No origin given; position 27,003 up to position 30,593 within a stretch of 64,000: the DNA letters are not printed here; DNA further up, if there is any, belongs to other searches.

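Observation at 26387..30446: Two-gene HamA/HamB (Hachiman)-like module at the 5' edge of a defence island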

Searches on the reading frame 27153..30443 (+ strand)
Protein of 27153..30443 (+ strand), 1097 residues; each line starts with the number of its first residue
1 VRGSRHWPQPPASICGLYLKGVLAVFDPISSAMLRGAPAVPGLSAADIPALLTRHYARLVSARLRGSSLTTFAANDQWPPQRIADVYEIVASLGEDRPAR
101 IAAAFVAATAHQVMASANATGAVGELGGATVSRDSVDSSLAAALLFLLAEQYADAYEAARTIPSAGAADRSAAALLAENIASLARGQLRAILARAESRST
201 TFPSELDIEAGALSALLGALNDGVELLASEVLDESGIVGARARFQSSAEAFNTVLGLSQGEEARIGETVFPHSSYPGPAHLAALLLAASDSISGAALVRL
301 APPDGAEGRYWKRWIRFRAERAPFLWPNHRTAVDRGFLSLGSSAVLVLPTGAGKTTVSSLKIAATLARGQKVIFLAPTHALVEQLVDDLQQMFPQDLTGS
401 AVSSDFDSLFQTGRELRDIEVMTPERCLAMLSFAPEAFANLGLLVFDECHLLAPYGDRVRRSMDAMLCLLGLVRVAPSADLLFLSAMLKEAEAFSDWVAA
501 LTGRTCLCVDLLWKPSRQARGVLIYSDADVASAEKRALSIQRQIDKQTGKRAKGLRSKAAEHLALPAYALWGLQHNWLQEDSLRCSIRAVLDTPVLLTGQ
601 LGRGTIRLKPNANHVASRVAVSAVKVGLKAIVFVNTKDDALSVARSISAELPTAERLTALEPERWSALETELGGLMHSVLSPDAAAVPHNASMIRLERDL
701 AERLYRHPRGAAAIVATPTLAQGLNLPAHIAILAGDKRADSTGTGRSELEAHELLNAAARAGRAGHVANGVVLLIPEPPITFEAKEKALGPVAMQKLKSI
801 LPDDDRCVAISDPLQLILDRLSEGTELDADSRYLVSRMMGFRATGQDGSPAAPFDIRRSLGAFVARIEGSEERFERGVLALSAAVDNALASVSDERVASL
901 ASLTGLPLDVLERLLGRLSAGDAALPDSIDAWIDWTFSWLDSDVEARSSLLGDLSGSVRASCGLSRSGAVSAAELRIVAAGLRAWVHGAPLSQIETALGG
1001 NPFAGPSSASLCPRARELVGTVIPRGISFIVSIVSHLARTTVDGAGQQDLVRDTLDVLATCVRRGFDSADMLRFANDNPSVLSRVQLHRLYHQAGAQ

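Call 3: search_protein_families(library=pfam, proteins=[window:27153-30443:+], max_evalue=1)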
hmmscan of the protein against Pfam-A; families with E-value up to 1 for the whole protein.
window:27153-30443:+ (1097 aa): 6 families
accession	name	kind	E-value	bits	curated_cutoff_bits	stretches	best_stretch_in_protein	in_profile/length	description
PF00270.35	DEAD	-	3.6e-19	69.5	26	1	341-489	14-161/167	DEAD/DEAH box helicase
PF04851.21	ResIII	-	3.7e-12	46.9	22.5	1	343-452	25-137/164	Type III restriction enzyme, res subunit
PF13604.12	AAA_30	-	0.0013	18.9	27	1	343-389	20-66/191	AAA domain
PF07652.20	Flavi_DEAD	-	0.0019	18.6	21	1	345-455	8-110/148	Flavivirus DEAD domain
PF13481.12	AAA_25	-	0.054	13.5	27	1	329-374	21-65/195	AAA domain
PF12340.13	DUF3638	-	0.3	10.8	31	1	341-393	40-92/225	Protein of unknown function (DUF3638)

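Call 4: search_protein_families(library=padloc, proteins=[window:27153-30443:+], max_evalue=1)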
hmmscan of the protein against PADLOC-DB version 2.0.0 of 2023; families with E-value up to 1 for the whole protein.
window:27153-30443:+ (1097 aa): 46 families (the best 25 are shown)
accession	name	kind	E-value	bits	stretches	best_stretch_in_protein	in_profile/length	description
PDLC00174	HamB1|HamB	-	6.1e-27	91.9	2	325-527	303-506/1163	DEAD-box helicase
PDLC00194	HamB1|HamB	-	1.4e-26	90.7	2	306-498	207-403/995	DEAD-box helicase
PDLC00188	HamB1|HamB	-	2.4e-26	90.1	2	311-500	230-421/1037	DEAD-box helicase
PDLC00192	HamB1|HamB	-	6.9e-25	84.9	2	325-530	269-473/1104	DEAD-box helicase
PDLC04531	PDC-M23B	-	1.6e-23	80.8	2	324-526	295-509/1060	-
PDLC00175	HamB1|HamB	-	6.4e-22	74.8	2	305-500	207-402/1000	DEAD-box helicase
PDLC00178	HamB1|HamB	-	2.6e-20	70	2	309-498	231-422/830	DEAD-box helicase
PDLC00186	HamB1|HamB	-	3.4e-20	69.6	2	349-451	169-274/864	DEAD-box helicase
PDLC00200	HamB2|HamB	-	8.6e-18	61.7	2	604-775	364-531/865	DEAD-box helicase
PDLC00187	HamB1|HamB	-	2.4e-15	53.9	2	346-497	161-305/851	DEAD-box helicase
PDLC00185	HamB1|HamB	-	7.9e-15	51.8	2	348-451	164-262/871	DEAD-box helicase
PDLC00176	HamB1|HamB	-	5.9e-13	45.8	2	349-496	159-307/845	DEAD-box helicase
PDLC00183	HamB1|HamB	-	6e-13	46.1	1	324-498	246-423/509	DEAD-box helicase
PDLC04532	PDC-M23B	-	1.8e-12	44.1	2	326-523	310-515/817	-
PDLC00177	HamB1|HamB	-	3.5e-12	43.4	2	349-449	162-259/841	DEAD-box helicase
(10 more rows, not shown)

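Call 5: search_protein_families(library=ncbifam, proteins=[window:27153-30443:+], max_evalue=1)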
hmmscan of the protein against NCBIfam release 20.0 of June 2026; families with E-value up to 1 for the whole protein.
window:27153-30443:+ (1097 aa): 30 families (the best 25 are shown)
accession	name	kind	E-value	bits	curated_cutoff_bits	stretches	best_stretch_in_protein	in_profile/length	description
NF002654.0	PRK02362.1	equivalog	1.3e-27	96.5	887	2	325-543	24-229/739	ATP-dependent DNA helicase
NF001308.0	PRK00254.1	equivalog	1.8e-21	76.1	1216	2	325-523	24-208/720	ATP-dependent DNA helicase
NF002251.0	PRK01172.1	equivalog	2e-20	72.6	891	2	339-501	35-192/674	ATP-dependent DNA helicase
NF040935.1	helicase_Hel308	equivalog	1e-17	63.6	1200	2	325-526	27-213/704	ATP-dependent DNA helicase Hel308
NF010337.0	PRK13766.1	equivalog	5.8e-10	37.9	610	1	342-450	31-142/781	Hef nuclease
TIGR04121.1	DEXH_lig_assoc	equivalog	1.3e-08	33.1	850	1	341-502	28-198/804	ligase-associated DNA damage response DEXH box helicase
NF041063.1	DpdF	equivalog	2.2e-07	29.9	550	1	330-490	146-324/813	protein DpdF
TIGR00595.1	priA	equivalog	2e-06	26.6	230.35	1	350-450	6-103/509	replication restart helicase PriA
TIGR00643.1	recG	equivalog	5.2e-06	25.4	659.4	1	351-404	266-325/629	ATP-dependent DNA helicase RecG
TIGR01587.1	cas3_core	equivalog_domain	1.4e-05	24.4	102.45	1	345-404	3-64/358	CRISPR-associated helicase Cas3'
NF053632.1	heli_RadD_YejH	equivalog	7.1e-05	21.3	720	1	340-452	21-120/573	DNA repair helicase RadD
NF004069.0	PRK05580.2-1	equivalog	9.5e-05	21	767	1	340-450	125-232/612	primosomal protein N'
NF004071.0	PRK05580.2-3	equivalog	9.6e-05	20.5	1105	1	350-451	231-329/735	primosomal protein N'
TIGR01054.1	rgy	equivalog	0.00021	19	471.7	1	341-400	95-154/1172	reverse gyrase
NF004066.1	PRK05580.1-3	equivalog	0.00054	18.4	813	1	350-450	280-377/788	primosomal protein N'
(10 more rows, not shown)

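Call 11: search_solved_structures(query=window:27225-30443:+, max_evalue=0.001)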
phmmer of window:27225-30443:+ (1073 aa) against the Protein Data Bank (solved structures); distinct sequences matched with E-value up to 0.001: 52.
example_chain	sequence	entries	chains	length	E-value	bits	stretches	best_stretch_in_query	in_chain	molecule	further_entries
7zpq_CA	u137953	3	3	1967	2e-25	92.3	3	664-751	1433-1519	SLH1 isoform 1 | RQC trigger complex helicase SLH1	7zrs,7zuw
8vx9_B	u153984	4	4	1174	5.1e-18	67.7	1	297-502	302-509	HamB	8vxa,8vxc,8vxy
8alz_B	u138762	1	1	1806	5.8e-18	67.5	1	596-741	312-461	Activating signal cointegrator 1 complex subunit 3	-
2zj2_A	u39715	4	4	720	3.6e-17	64.9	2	301-499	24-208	Putative ski2-type helicase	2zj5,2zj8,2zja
6qdv_B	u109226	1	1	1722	3.9e-15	58.2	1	656-751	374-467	U5 small nuclear ribonucleoprotein 200 kDa helicase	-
4f91_B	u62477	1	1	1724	3.9e-15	58.2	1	656-751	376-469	U5 small nuclear ribonucleoprotein 200 kDa helicase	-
4f92_B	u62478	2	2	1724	3.9e-15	58.2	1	656-751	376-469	U5 small nuclear ribonucleoprotein 200 kDa helicase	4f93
5urj_A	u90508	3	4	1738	4.1e-15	58.1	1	656-751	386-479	U5 small nuclear ribonucleoprotein 200 kDa helicase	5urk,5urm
4kit_B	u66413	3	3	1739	4.1e-15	58.1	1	656-751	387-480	U5 small nuclear ribonucleoprotein 200 kDa helicase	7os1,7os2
6s8q_B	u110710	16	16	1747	4.2e-15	58.1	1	656-751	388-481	U5 small nuclear ribonucleoprotein 200 kDa helicase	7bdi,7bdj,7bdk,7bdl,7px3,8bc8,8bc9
6s9i_B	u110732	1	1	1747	5e-15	57.8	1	656-751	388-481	U5 small nuclear ribonucleoprotein 200 kDa helicase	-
6s8o_B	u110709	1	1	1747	6.4e-15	57.5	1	656-751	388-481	U5 small nuclear ribonucleoprotein 200 kDa helicase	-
3jcr_C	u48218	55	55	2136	1.1e-14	56.7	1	657-751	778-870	hBrr2 | U5 small nuclear ribonucleoprotein 200 kDa helicase | Brr2, U5 small nuclear ribonucleoprotein 200 kDa helicase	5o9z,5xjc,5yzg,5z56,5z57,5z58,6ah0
2va8_A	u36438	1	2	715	1e-12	50.2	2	651-747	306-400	SKI2-TYPE HELICASE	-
2p6r_A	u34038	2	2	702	2e-12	49.2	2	573-751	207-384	afUHEL308 HELICASE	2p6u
6fsz_MM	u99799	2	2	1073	1.4e-08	36.4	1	303-492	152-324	ATP-dependent RNA helicase DOB1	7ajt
6lqs_M4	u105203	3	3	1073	1.4e-08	36.4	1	303-492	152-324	ATP-dependent RNA helicase DOB1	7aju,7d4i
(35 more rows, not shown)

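Call 22: find_homologous_proteins(query=window:27225-30443:+, max_evalue=1e-10)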
Query window:27225-30443:+ (1073 aa): 1114 proteins with E <= 1e-10 among 8000 candidates; the best 120 are listed.
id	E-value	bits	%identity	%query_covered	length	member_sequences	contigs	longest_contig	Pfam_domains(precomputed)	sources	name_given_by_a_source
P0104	0.0e+0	2291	100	99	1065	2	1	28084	PF00270.36,PF04851.22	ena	-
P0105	0.0e+0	1233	55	100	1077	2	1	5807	PF00270.36,PF04851.22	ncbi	-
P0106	0.0e+0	1205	55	100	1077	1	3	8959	PF00270.36,PF04851.22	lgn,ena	-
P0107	0.0e+0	1199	53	100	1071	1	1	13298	PF00270.36,PF04851.22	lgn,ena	-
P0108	0.0e+0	1199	55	100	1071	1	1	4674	PF00270.36,PF04851.22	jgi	jgi:superfamily II DNA/RNA helicase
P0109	0.0e+0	1199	54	100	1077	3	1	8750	PF00270.36,PF04851.22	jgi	jgi:hypothetical protein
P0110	0.0e+0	1197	54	100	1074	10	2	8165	PF00270.36,PF04851.22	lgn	-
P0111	0.0e+0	1191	53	100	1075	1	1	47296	PF00270.36,PF04851.22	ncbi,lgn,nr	ncbi:MAG: DEAD/DEAH box helicase [Desulfurivibrionaceae bacterium]|nr:DEAD/DEAH box helicase [Desulf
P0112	0.0e+0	1190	54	100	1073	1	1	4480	PF00270.36,PF04851.22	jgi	jgi:hypothetical protein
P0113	0.0e+0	1184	54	100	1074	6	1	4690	PF00270.36,PF04851.22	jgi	jgi:superfamily II DNA/RNA helicase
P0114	0.0e+0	1184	54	99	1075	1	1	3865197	PF00270.36,PF04851.22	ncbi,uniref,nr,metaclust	ncbi:DEAD/DEAH box helicase [Sinorhizobium fredii]|uniref:DEAD/DEAH box helicase n=1 Tax=Rhizobium f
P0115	0.0e+0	1184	54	99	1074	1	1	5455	PF00270.36,PF04851.22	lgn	-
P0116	0.0e+0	1182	54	99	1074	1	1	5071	PF00270.36,PF04851.22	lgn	-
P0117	0.0e+0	1181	54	99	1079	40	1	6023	PF00270.36,PF04851.22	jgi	jgi:superfamily II DNA/RNA helicase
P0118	0.0e+0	1181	53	100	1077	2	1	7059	PF00270.36,PF04851.22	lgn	-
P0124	0.0e+0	1175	54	99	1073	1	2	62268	PF00270.36,PF04851.22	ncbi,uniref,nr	ncbi:DEAD/DEAH box helicase [Methylocella tundrae]|uniref:DEAD/DEAH box helicase n=1 Tax=Methylocell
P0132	0.0e+0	1167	53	100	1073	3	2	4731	PF00270.36,PF04851.22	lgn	-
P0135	0.0e+0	1163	52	100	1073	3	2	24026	PF00270.36,PF04851.22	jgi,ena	-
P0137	0.0e+0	1160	53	99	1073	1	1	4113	PF00270.36,PF04851.22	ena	-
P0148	0.0e+0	1151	53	100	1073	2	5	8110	PF00270.36,PF04851.22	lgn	-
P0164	0.0e+0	1130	52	100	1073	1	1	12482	PF00270.36,PF04851.22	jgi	jgi:superfamily II DNA/RNA helicase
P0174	0.0e+0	1114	50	100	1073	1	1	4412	PF00270.36,PF04851.22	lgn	-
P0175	0.0e+0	1114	51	99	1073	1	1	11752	PF00270.36,PF04851.22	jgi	jgi:superfamily II DNA/RNA helicase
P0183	0.0e+0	1097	50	99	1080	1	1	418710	PF00270.36,PF04851.22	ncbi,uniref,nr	ncbi:DEAD/DEAH box helicase [Hyphomonas johnsonii]|uniref:DEAD/DEAH box helicase n=1 Tax=Hyphomonas 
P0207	0.0e+0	1076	49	100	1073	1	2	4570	PF00270.36,PF13604.13,PF04851.22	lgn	-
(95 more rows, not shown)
